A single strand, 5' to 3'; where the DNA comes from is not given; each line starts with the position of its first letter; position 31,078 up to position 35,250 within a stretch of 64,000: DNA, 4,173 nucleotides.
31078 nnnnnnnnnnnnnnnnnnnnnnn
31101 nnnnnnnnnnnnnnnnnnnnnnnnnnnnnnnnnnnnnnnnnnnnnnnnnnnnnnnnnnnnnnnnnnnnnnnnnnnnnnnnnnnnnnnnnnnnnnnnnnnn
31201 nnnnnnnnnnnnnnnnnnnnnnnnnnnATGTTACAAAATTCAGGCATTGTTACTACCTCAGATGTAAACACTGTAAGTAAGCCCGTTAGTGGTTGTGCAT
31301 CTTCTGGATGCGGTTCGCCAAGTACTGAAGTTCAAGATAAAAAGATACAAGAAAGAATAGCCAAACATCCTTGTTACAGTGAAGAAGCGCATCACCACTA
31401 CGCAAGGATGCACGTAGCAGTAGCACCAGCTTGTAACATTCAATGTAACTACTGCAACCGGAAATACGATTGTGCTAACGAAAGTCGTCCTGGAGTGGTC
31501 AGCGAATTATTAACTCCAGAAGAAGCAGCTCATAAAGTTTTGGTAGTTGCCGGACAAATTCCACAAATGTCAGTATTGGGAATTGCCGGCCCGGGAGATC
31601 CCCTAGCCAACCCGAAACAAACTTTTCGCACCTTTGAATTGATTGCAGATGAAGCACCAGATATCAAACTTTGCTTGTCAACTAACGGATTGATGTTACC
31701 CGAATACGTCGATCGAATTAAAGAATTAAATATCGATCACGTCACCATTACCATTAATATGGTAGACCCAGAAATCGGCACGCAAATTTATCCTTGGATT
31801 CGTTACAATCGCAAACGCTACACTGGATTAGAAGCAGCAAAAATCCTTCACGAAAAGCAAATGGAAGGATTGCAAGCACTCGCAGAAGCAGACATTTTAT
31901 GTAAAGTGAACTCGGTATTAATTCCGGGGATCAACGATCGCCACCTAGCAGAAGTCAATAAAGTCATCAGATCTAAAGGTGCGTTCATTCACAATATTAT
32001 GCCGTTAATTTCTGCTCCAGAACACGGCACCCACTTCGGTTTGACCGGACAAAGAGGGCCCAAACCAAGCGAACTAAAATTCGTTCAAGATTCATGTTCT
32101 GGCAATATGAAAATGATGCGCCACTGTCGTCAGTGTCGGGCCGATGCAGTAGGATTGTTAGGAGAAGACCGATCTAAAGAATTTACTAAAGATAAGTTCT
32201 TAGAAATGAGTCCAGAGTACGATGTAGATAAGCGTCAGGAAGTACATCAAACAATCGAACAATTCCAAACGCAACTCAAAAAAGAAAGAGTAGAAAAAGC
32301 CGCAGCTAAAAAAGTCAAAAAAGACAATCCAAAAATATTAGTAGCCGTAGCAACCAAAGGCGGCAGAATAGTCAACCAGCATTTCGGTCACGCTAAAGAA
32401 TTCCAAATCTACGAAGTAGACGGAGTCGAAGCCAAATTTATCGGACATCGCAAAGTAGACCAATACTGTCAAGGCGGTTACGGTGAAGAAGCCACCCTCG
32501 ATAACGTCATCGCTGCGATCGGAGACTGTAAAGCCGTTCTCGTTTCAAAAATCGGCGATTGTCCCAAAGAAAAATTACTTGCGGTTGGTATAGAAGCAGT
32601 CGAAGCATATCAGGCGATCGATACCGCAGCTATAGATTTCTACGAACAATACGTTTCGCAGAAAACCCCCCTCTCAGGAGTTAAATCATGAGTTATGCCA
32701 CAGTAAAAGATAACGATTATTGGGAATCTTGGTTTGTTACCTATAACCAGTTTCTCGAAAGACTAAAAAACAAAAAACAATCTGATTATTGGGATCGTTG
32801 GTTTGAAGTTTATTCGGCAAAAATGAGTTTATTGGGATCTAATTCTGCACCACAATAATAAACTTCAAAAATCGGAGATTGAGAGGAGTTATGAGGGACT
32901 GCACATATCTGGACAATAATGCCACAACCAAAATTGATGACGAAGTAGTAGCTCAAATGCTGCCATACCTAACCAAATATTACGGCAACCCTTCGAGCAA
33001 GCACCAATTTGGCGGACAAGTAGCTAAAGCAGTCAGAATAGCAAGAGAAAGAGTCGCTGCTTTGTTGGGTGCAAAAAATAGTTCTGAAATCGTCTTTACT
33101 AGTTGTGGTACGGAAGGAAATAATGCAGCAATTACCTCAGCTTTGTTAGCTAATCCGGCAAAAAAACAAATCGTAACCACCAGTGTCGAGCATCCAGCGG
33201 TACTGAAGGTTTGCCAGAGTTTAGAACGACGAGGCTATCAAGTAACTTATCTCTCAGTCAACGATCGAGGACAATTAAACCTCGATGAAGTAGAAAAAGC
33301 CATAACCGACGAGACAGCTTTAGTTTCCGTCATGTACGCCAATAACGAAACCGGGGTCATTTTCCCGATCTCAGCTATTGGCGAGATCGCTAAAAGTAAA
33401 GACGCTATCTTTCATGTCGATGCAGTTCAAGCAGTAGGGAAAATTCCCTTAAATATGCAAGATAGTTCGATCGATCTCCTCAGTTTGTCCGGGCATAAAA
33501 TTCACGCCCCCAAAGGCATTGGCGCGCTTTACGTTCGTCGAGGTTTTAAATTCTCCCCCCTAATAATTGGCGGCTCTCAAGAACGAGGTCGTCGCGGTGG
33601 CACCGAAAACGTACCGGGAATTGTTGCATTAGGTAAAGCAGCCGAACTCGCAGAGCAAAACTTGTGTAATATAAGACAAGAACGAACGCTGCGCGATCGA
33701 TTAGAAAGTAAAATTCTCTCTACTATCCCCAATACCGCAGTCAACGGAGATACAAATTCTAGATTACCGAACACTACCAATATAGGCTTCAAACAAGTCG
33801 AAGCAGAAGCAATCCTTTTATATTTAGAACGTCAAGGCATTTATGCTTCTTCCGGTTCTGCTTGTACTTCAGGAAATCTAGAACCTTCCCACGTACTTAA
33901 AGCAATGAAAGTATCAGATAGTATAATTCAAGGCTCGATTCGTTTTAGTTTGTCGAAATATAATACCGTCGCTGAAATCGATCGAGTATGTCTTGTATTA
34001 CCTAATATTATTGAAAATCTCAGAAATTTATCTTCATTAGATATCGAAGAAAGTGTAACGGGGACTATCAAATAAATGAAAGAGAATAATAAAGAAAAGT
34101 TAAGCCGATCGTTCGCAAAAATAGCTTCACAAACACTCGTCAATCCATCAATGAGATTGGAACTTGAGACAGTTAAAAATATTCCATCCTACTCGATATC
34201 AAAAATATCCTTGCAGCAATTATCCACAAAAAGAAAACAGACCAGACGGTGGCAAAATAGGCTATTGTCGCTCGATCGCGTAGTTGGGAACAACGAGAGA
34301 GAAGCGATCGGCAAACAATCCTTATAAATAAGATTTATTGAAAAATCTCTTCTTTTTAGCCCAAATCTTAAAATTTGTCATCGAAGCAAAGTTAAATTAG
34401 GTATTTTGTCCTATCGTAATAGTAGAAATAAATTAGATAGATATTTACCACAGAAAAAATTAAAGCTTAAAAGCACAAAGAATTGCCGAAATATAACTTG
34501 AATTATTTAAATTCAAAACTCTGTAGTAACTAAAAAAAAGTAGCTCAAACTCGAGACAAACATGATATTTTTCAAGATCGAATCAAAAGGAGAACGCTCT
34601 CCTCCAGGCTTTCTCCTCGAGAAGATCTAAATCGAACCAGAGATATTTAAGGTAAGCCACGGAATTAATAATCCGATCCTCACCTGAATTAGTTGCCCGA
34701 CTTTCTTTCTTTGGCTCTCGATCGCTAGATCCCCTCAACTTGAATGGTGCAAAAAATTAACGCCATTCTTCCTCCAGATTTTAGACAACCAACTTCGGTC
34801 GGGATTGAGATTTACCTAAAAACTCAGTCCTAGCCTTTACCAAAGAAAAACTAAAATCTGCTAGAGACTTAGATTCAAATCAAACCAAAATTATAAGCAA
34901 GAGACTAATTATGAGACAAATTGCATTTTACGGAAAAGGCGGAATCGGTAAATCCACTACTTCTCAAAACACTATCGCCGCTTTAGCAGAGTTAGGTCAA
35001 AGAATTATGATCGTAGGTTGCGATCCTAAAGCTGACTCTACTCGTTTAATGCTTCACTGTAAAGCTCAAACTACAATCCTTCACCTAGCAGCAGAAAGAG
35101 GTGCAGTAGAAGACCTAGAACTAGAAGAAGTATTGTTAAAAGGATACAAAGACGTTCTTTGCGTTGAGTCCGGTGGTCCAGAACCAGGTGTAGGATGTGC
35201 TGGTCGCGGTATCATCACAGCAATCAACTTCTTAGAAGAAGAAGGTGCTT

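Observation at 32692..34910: Canonical nifB-fdxN-nifS-nifU operon lacks both fdxN and nifU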

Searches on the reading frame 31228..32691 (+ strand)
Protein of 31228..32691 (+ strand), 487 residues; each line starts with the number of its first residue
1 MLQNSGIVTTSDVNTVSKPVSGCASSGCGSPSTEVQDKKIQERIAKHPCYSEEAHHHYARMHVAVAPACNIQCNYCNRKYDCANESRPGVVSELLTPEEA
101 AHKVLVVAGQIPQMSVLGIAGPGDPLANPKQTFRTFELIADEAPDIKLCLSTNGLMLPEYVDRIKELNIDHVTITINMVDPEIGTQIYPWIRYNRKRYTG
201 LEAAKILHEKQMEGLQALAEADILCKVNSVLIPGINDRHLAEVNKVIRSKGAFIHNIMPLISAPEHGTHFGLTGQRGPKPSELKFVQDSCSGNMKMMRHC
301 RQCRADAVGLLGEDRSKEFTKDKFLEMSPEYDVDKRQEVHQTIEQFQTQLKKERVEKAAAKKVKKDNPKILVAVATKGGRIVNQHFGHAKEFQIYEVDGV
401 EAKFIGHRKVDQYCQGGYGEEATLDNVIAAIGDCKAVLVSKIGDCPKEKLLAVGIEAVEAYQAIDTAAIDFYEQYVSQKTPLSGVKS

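Call 5: search_protein_families(library=ncbifam, proteins=[window:31228-32691:+], max_evalue=0.01)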
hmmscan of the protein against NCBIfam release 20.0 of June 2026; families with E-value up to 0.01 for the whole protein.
window:31228-32691:+ (487 aa): 14 families
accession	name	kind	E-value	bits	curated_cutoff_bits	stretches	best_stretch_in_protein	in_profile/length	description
TIGR01290.1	nifB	equivalog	3.7e-207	688.4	343.65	1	37-472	2-438/441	nitrogenase cofactor biosynthesis protein NifB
TIGR02666.1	moaA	equivalog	2.4e-14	53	284.05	1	60-255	11-188/336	GTP 3',8-cyclase MoaA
TIGR02663.1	nifX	equivalog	7.1e-12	45.8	112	1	372-462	3-92/119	nitrogen fixation protein NifX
TIGR04317.1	W_rSAM_matur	equivalog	9e-11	41.5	380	1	58-183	3-117/349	tungsten cofactor oxidoreductase radical SAM maturase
TIGR02668.1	moaA_archaeal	equivalog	7.2e-10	38.3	325.25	1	61-255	12-182/303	GTP 3',8-cyclase MoaA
NF001199.0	PRK00164.2-1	equivalog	1.5e-07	30.8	231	1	61-261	14-188/308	GTP 3',8-cyclase MoaA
NF041136.1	MrpORP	equivalog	7e-07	28.8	450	1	337-464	232-351/365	iron-sulfur cluster carrier protein MrpORP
NF038283.1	viperin_w_prok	equivalog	3e-06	26.6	180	1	66-188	9-126/281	viperin family antiviral radical SAM protein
NF040899.1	ryptide_rSAM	equivalog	5.5e-06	25.3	600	1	58-179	97-217/464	radical SAM/SPASM ryptide class RiPP maturase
NF041707.1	rSAM_YhhB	equivalog_domain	5.3e-05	22.3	445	1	63-177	6-121/369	cyclophane-forming radical SAM/SPASM peptide maturase YhhB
TIGR03977.1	rSAM_pair_HxsC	equivalog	0.00041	19.3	267.9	1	63-178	29-134/292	His-Xaa-Ser system radical SAM maturase HxsC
TIGR04269.1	SAM_SPASM_FxsB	subfamily_domain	0.00064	18.9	370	1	63-199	6-145/363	FxsB family cyclophane-forming radical SAM/SPASM peptide maturase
TIGR04466.1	rSAM_BlsE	equivalog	0.0043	16.6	400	1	143-247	73-162/327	cytosylglucuronate decarboxylase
NF038197.1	prim_adj_arch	equivalog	0.0094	14.7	100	0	332-385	38-91/495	primase-associated protein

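Call 8: find_related_loci(query=window:31228-32691:+, collection=genome_contigs, flank=10000)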
Query window:31228-32691:+ (487 aa) in genome_contigs; peptide patterns used: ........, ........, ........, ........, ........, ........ (x = any residue, [..] = any of these).
600 stretches matched a pattern (row limit reached: there are more); 594 encode a relative of the query (tblastn E <= 1e-3); the best 80 are kept; 80 distinct loci.
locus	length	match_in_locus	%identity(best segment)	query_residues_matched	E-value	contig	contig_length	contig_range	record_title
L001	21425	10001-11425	77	4-478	0e+0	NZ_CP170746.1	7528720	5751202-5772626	Chlorogloeopsis fritschii PCC 6912 chromosome, complete genome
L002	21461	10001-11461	74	1-479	0e+0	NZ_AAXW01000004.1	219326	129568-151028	Crocosphaera chwakensis CCY0110 1101676644608, whole genome shotgun sequence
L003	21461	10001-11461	74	1-479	0e+0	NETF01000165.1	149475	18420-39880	Unicellular cyanobacterium SU3 NODE_3_length_149475_cov_125.851_comp, whole genome shotgun sequence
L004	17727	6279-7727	74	1-478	0e+0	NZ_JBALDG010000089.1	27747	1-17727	MAG: Nostoc sp. isolate P14264 bin 5 NODE_683_length_27747_cov_59.665811, whole genome shotgun sequence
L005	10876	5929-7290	78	25-476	0e+0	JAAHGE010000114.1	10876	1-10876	MAG: Desertifilum sp. SIO1I2 1I2_NODE_114, whole genome shotgun sequence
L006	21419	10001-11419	75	2-476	0e+0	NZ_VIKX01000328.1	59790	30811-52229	Dolichospermum sp. UHCC 0259 scaffold328_cov0, whole genome shotgun sequence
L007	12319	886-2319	74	1-474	0e+0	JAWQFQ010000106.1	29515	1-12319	MAG: Scytonema sp. PMC 1070.18 PMC1070_328_length_29515_cov_72.571758, whole genome shotgun sequence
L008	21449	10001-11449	74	1-478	0e+0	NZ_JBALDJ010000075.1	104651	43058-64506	MAG: Nostoc sp. isolate P14320 bin 11 NODE_99_length_104651_cov_50.948554, whole genome shotgun sequence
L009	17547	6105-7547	73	1-478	0e+0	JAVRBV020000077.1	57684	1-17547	MAG: Nostoc sp. CreGUA01 Nostoc_sp_CreGUA01_77, whole genome shotgun sequence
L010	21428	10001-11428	75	2-478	0e+0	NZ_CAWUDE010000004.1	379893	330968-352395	Anabaena sp. CCY 9613 isolate Anabaena CCY 9613 NODE_4_length_379893_cov_218.886633, whole genome shotgun sequence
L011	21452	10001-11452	75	3-479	0e+0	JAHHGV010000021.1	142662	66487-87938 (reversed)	MAG: Brasilonema angustatum HA4187-MV1 scaffold_68_c1, whole genome shotgun sequence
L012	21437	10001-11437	75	2-479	0e+0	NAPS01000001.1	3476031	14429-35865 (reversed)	Westiellopsis prolifica IICB1 scaffold_1, whole genome shotgun sequence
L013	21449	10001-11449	73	1-478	0e+0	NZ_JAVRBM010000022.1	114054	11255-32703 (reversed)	MAG: Nostoc sp. ChiQUE01b contig_22, whole genome shotgun sequence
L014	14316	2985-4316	79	37-478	0e+0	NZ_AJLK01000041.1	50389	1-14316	Fischerella muscicola PCC 7414 contig00041, whole genome shotgun sequence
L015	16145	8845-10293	73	1-478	0e+0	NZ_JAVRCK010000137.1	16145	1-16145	MAG: Nostoc sp. DedSLP03 contig_137, whole genome shotgun sequence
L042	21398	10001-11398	75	9-474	0e+0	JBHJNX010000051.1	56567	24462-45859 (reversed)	MAG: Pleurocapsa sp. isolate al_S5C693 S5Ck119_356206, whole genome shotgun sequence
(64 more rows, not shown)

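Call 36: search_protein_families(library=pfam, proteins=[L042:11732-12094:+], max_evalue=0.1)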
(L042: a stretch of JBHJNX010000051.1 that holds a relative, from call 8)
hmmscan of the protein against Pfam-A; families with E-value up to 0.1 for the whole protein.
L042:11732-12094:+ (121 aa): 10 families
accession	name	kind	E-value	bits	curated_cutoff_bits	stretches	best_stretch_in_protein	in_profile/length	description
PF12838.12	Fer4_7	-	9e-07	29.7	27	1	8-57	1-50/52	4Fe-4S dicluster domain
PF12837.12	Fer4_6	-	3e-06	27.4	25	2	7-24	7-24/24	4Fe-4S binding domain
PF00037.32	Fer4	-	2.5e-05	24.3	21.1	1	6-25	5-24/24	4Fe-4S binding domain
PF13187.11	Fer4_9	-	7.8e-05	23.1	27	1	8-57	1-49/52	4Fe-4S dicluster domain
PF14697.11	Fer4_21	-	0.00026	21.5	35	1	7-59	6-55/59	4Fe-4S dicluster domain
PF13237.11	Fer4_10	-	0.00029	21.1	25.5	1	6-56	6-53/53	4Fe-4S dicluster domain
PF12797.12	Fer4_2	-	0.00047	20.4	24.5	1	6-21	7-22/22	4Fe-4S binding domain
PF13484.11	Fer4_16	-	0.0011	20.1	30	1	8-39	1-29/66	4Fe-4S double cluster binding domain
PF25160.1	LdpA_Fe-S-bd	-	0.0011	19.1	27.6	1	5-28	24-47/49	LdpA Fe-S cluster-binding domain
PF13534.11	Fer4_17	-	0.034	15.1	22.2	1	8-29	1-22/61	4Fe-4S dicluster domain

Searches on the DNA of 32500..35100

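Call 59: search_rna_families(source=window, start=32500, end=35100, threshold=evalue, max_evalue=1)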
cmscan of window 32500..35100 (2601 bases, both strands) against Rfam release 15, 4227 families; matches with E-value up to 1: 0.
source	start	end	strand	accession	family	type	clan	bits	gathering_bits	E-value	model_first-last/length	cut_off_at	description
